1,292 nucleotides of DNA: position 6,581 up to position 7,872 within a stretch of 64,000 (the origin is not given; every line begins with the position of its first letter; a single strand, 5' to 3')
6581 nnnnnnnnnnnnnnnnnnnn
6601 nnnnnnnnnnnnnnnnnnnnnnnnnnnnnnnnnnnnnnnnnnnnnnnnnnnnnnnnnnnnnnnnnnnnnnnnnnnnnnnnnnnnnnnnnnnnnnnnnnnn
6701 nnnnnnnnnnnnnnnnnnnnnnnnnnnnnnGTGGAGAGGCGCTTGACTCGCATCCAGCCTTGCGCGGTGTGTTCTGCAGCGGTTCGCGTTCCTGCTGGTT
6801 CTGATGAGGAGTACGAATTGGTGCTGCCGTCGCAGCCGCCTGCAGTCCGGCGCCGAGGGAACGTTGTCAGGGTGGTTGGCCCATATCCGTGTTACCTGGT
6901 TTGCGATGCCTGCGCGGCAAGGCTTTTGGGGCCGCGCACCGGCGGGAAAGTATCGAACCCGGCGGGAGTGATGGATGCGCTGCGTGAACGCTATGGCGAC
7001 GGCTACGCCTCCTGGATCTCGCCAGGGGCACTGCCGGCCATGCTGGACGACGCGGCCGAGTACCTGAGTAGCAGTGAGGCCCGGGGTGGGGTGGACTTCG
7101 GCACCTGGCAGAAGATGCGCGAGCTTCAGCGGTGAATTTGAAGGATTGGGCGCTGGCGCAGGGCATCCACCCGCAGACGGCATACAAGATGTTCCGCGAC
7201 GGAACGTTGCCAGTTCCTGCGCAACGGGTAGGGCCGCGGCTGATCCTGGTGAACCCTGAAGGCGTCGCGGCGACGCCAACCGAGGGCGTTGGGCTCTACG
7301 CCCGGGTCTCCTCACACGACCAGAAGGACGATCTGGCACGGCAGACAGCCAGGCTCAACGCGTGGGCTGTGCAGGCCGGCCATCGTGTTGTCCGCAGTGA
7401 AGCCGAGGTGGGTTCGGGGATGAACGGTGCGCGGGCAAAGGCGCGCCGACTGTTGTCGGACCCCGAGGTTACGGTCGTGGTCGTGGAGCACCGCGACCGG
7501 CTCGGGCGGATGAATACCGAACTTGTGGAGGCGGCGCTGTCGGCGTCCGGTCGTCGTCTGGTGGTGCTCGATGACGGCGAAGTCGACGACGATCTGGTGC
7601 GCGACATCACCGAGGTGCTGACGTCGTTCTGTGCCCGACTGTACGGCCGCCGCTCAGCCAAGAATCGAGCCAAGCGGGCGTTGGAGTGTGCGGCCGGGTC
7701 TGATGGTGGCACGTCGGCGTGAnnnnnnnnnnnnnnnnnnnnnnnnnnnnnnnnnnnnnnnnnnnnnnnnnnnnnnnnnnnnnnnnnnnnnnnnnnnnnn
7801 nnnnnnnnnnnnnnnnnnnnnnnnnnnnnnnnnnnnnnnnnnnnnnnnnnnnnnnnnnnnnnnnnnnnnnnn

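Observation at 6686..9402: IS607-family element carrying a third, translationally coupled Cys-rich gene upstream of tnpA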

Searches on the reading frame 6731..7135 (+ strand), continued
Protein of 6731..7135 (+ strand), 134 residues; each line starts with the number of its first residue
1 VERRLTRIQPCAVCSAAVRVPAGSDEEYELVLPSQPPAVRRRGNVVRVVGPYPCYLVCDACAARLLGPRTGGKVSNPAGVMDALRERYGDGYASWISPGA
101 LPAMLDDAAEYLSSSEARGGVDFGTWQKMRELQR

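Call 86: fold_search(model_id=the predicted structure, library=viral)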
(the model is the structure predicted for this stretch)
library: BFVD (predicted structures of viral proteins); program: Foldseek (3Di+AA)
matches with E <= 10: 79; with E <= 0.001: 0
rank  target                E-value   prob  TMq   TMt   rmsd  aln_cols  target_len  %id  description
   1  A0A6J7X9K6            4.9e-01  0.09  0.23  0.14  13.0       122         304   13  Zinc finger C2H2-type [uncultured Caudovirales phage]
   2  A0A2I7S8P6            5.6e-01  0.05  0.18  0.17  14.4       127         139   11  (no name in the UniProt tables at hand)
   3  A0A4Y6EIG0            1.8e+00  0.05  0.24  0.13  12.9       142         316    8  (no name in the UniProt tables at hand)
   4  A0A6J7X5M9            1.8e+00  0.02  0.17  0.11  17.7       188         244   11  Uncharacterized protein [uncultured Caudovirales phage]
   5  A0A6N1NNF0            2.1e+00  0.02  0.15  0.10  15.1       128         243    8  Putative ORFan [Tupanvirus deep ocean]
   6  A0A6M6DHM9            2.2e+00  0.03  0.20  0.12  12.1       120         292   13  (no name in the UniProt tables at hand)
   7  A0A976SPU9            2.7e+00  0.02  0.14  0.12  16.1       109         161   14  (no name in the UniProt tables at hand)
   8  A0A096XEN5            2.9e+00  0.03  0.12  0.12  11.2        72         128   18  Uncharacterized protein [Escherichia phage phi191]
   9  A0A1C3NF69            2.9e+00  0.01  0.13  0.10  27.4       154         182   14  (no name in the UniProt tables at hand)
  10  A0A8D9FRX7            3.1e+00  0.02  0.12  0.05  11.5        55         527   22  Gp576 [uncultured marine phage]
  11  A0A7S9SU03            3.6e+00  0.03  0.18  0.16  13.3       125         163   12  Uncharacterized protein [Virus NIOZ-UU157]
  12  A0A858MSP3            3.6e+00  0.03  0.20  0.12  13.5       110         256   14  (no name in the UniProt tables at hand)
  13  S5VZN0                3.6e+00  0.03  0.21  0.13  13.3       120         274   13  Putative homing endonuclease [Pseudomonas phage PaBG]
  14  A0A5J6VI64            3.6e+00  0.02  0.18  0.14  10.4        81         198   11  Restriction endonuclease type IV Mrr domain-containing protein [Megaviridae environmental sample]
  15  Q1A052                3.8e+00  0.03  0.11  0.14   7.9        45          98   22  Uncharacterized protein [Mycobacterium phage Cooper]
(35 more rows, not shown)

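Call 87: search_protein_families(library=pfam, proteins=[P0030, P0031], max_evalue=0.001)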
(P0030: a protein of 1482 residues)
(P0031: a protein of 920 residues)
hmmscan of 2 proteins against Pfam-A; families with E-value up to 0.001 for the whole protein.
P0030 (1482 aa): 34 families (the best 25 are shown)
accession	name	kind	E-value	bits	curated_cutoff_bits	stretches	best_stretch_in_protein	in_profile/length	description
PF13646.12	HEAT_2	-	1.7e-178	579.9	27.7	16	997-1086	1-88/88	HEAT repeats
PF03130.22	HEAT_PBS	-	6e-88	279.6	20.9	1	589-617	1-27/27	PBS lyase HEAT-like repeat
PF02985.28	HEAT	-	5.4e-84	268.5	23.5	1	899-925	1-27/31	HEAT repeat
PF13513.12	HEAT_EZ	-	1.8e-51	172.2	27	3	1076-1121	2-55/55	HEAT-like repeat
PF12796.13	Ank_2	-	1.5e-46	157.3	27.3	4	1236-1318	13-90/90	Ankyrin repeats (3 copies)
PF12717.13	Cnd1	-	1.3e-35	123.3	26.4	1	1059-1124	19-88/162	non-SMC mitotic condensation complex subunit 1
PF01602.26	Adaptin_N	-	4.4e-35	121.7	37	4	1029-1133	80-193/524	Adaptin N terminal region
PF13637.12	Ank_4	-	1.8e-34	117.5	22.7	2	226-272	4-50/50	Ankyrin repeats (many copies)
PF00514.29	Arm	-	4e-33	112.8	20.6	0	1095-1121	13-39/41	Armadillo/beta-catenin-like repeat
PF00023.36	Ank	-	5.6e-31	105.3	21.1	2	322-354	1-33/33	Ankyrin repeat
PF13606.12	Ank_3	-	2e-29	98.3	22.3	0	393-421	2-30/30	Ankyrin repeat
PF20168.4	PDS5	-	9.3e-29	100.3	27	3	1093-1240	320-466/1053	Sister chromatid cohesion protein PDS5 protein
PF13857.12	Ank_5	-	3e-28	98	27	2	309-360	1-53/56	Ankyrin repeats (many copies)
PF25786.1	HEAT_GCN1_C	-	1.2e-27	97.2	27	1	505-583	25-110/151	GCN1-like, C-terminal HEAT repeats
PF10363.15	RTP1_C1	-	4.9e-24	85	25.9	0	1060-1108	39-88/112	Required for nuclear transport of RNA pol II C-terminus 1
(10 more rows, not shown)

P0031 (920 aa): 9 families
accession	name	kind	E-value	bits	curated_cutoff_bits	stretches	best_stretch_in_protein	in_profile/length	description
PF19077.6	Big_13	-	4.2e-53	178.6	27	4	374-453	14-102/102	Bacterial Ig-like domain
PF12245.14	Big_3_2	-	1.7e-16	60.9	23.3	0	420-452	90-121/122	Bacterial Ig-like domain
PF13750.12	Big_3_3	-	2.9e-15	56.7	27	0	333-376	10-53/157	Bacterial Ig-like domain (group 3)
PF07495.19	Y_Y_Y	-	1.1e-07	32.1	26.6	0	423-449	34-60/65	Y_Y_Y domain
PF12961.13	DUF3850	-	2.8e-05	24.6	22.9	0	869-889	7-27/77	Domain of unknown function (DUF3850)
PF16370.11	MetallophosC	-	0.00015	22.4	29.7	0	608-626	148-166/168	C terminal of Calcineurin-like phosphoesterase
PF11219.13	DUF3014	-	0.00027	21.7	25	0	871-899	78-106/156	Protein of unknown function (DUF3014)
PF22352.2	K319L-like_PKD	-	0.0004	20.8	27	0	424-445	57-78/84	K319L-like, PKD domain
PF15418.12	DUF4625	-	0.00096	19.9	27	0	424-443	103-122/131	Domain of unknown function (DUF4625)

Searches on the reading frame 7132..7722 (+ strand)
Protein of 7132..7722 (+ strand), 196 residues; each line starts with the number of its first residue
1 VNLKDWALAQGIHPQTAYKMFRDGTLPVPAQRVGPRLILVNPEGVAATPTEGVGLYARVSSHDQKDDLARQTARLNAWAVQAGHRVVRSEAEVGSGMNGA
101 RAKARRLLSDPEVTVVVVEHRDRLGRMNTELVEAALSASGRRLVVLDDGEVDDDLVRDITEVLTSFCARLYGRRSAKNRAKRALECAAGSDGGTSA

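Call 9: search_protein_families(library=pfam, proteins=[window:7132-7722:+], max_evalue=0.1)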
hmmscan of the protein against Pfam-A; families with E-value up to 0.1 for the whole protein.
window:7132-7722:+ (196 aa): 3 families
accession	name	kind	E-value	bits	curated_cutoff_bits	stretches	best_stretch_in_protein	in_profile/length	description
PF00239.26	Resolvase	-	8.5e-19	68.5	23.3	1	55-183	3-140/145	Resolvase, N terminal domain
PF01243.27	PNPOx_N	-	0.012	16.4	28.1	1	99-179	45-104/120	Pyridoxamine 5'-phosphate oxidase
PF13450.12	NAD_binding_8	-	0.024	15.3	21.9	1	93-130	2-38/68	NAD(P)-binding Rossmann-like domain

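Call 10: search_protein_families(library=ncbifam, proteins=[window:7132-7722:+], max_evalue=0.1)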
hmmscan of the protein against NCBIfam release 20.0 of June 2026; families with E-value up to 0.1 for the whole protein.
window:7132-7722:+ (196 aa): 3 families
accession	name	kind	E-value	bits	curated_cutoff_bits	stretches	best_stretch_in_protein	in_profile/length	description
NF033518.0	transpos_IS607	equivalog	5.2e-53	179.4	110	1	4-179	1-187/187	IS607 family transposase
NF049883.1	resolv_YneB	equivalog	2.8e-05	23.7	175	1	55-131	4-85/211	YneB family resolvase-like protein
NF041201.1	recomb_XisF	equivalog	4.6e-05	22.6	375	1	56-155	4-109/465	fdxN element excision recombinase XisF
